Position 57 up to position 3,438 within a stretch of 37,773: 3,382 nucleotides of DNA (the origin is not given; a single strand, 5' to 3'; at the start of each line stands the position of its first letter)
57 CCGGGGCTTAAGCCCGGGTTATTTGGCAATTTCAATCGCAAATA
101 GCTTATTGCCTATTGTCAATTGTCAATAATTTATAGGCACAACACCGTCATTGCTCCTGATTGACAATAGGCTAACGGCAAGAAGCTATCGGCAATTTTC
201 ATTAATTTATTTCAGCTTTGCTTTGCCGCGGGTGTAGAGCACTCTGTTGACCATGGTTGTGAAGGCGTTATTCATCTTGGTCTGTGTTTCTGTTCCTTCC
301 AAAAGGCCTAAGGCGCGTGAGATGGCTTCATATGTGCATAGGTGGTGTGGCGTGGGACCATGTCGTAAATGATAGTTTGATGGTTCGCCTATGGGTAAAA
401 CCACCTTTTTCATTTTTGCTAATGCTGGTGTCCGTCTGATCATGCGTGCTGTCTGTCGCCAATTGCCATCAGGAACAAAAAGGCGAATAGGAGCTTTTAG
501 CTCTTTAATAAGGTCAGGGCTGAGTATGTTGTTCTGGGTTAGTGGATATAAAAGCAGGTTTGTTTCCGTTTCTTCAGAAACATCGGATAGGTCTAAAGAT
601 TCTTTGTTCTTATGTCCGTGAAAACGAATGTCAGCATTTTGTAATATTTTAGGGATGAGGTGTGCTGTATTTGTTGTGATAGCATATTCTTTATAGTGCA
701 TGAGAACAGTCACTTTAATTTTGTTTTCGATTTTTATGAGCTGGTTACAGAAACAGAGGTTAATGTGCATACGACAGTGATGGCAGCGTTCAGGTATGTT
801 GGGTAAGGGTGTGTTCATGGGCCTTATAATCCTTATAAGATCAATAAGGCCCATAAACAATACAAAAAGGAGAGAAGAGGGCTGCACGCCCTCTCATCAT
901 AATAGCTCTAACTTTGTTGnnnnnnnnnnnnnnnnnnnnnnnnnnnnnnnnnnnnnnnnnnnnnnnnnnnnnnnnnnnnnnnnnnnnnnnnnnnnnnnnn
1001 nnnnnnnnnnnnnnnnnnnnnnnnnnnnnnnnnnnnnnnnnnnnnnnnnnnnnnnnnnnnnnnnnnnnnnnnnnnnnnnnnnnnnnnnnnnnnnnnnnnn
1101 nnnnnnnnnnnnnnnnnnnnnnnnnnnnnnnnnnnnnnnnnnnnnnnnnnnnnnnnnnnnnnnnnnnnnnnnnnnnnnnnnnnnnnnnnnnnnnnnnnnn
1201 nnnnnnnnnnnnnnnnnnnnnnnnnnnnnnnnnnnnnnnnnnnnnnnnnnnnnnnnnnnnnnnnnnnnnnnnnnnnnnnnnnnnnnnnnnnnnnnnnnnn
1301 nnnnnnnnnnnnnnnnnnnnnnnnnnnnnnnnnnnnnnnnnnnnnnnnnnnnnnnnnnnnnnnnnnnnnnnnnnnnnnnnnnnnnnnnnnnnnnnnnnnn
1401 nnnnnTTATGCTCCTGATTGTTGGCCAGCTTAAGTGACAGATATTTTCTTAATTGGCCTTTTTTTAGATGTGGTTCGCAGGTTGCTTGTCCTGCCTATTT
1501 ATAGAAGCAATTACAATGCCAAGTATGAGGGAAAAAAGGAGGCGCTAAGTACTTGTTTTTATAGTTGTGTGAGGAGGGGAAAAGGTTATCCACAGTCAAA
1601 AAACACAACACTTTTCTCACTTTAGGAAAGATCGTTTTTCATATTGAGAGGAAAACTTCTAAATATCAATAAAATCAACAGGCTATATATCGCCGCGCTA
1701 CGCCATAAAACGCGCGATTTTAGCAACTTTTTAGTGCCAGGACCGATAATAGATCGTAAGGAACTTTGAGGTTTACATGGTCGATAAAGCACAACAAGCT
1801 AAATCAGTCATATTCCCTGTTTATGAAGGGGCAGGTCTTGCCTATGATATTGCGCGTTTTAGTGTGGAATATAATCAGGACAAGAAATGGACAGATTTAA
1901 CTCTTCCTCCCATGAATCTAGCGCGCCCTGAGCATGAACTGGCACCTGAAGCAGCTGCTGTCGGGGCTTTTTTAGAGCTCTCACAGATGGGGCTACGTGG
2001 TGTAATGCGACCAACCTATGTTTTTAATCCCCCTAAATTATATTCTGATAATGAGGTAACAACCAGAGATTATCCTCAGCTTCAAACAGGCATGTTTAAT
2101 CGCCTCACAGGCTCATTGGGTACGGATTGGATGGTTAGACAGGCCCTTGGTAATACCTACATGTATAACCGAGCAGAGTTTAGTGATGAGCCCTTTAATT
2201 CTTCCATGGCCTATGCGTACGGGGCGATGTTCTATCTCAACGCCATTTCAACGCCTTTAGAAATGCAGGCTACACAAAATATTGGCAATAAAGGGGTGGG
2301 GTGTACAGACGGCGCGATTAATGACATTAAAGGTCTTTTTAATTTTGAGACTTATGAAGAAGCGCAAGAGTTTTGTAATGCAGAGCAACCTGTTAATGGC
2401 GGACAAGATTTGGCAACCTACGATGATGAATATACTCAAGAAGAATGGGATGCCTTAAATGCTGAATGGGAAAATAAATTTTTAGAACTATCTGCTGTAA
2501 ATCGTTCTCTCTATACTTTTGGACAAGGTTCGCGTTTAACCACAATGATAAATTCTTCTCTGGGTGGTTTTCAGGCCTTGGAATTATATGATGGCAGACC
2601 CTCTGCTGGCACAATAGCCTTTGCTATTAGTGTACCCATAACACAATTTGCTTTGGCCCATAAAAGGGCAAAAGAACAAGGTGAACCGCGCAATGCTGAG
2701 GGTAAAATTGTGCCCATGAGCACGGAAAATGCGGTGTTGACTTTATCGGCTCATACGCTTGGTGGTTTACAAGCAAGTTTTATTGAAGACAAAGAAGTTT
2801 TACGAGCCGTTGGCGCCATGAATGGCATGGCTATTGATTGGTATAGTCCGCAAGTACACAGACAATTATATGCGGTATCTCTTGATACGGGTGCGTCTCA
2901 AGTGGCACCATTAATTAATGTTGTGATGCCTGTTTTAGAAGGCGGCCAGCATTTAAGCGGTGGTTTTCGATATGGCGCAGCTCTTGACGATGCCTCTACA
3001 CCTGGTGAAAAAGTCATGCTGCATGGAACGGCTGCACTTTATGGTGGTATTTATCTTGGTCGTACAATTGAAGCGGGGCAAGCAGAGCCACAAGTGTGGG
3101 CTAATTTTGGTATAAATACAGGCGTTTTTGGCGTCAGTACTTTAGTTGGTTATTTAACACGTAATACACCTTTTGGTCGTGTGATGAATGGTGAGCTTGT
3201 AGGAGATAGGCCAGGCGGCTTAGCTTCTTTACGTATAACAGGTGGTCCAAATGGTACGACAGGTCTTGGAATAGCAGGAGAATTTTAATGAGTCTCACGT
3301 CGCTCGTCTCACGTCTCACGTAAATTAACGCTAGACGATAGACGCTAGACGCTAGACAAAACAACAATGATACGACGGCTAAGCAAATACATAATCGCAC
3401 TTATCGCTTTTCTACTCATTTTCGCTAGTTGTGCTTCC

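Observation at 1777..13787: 12 kb co-directional block of giant, acidic, Cys-rich lipoproteins with no assignable function: candidate novel envelope or surface system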

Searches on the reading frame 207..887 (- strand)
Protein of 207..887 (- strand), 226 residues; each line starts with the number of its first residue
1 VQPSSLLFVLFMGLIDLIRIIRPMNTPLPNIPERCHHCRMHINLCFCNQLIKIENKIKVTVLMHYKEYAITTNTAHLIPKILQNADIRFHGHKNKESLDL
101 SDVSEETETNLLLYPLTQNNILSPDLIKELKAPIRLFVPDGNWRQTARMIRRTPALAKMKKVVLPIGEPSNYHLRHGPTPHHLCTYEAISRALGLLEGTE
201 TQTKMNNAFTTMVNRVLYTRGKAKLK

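Call 34: search_protein_families(library=pfam, proteins=[window:207-887:-], max_evalue=0.001)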
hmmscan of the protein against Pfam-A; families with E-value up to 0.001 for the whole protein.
window:207-887:- (226 aa): 1 family
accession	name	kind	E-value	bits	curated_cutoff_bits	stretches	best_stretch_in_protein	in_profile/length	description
PF03942.20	DTW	-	5.2e-37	128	33.7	1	33-216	2-194/195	DTW domain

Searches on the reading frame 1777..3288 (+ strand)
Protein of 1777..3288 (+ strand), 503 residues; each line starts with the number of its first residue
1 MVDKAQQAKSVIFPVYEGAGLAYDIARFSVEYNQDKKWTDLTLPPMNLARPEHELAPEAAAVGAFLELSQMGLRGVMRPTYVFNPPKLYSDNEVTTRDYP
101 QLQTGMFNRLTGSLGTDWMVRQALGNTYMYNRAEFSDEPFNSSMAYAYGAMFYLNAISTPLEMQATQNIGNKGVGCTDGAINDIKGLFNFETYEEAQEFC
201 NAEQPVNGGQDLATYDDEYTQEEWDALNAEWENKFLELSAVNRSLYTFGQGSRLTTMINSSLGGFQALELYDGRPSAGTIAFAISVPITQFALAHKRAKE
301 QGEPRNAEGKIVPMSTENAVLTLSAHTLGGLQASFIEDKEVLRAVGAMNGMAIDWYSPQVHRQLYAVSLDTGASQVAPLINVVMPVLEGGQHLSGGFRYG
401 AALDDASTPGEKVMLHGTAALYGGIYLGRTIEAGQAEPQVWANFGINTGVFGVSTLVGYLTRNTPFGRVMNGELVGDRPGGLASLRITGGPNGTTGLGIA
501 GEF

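Call 4: search_protein_families(library=pfam, proteins=[window:1777-3288:+], max_evalue=1)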
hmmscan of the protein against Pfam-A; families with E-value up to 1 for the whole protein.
window:1777-3288:+ (503 aa): 0 families

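Call 5: search_protein_families(library=ncbifam, proteins=[window:1777-3288:+], max_evalue=1)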
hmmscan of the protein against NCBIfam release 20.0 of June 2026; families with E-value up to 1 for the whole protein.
window:1777-3288:+ (503 aa): 0 families

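Call 90: search_protein_families(library=padloc, proteins=[window:1777-3288:+], max_evalue=0.01)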
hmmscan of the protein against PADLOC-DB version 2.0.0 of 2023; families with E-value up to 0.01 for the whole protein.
window:1777-3288:+ (503 aa): 0 families

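Call 91: search_protein_families(library=phrogs, proteins=[window:1777-3288:+], max_evalue=0.01)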
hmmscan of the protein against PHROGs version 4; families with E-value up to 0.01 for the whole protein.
window:1777-3288:+ (503 aa): 0 families
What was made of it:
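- On Known secretion systems, adhesin families, defence systems and phage proteins: PADLOC gives none (call 90) and PHROGs none (call 91).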

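Call 93: search_solved_structures(query=window:1777-3288:+, max_evalue=10)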
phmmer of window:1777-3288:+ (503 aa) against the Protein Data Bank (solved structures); distinct sequences matched with E-value up to 10: 2.
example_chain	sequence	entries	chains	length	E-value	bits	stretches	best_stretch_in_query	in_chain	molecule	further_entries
1n9e_A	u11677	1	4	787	0.04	15.9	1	210-259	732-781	LYSYL OXIDASE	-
1rky_A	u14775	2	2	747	0.057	15.4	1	210-259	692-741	lysyl oxidase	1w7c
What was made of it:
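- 1777..3288 (+): Gene A, 503 aa. It has no signal peptide, 2 Cys and weakly hydrophobic Gly/Ala-rich segments. The C-terminal tail ........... resembles an outer-membrane-protein beta-signal. It is the fast-evolving first gene of the cassette. There is no Pfam, NCBIfam or PDB match (calls 4, 5, 93).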
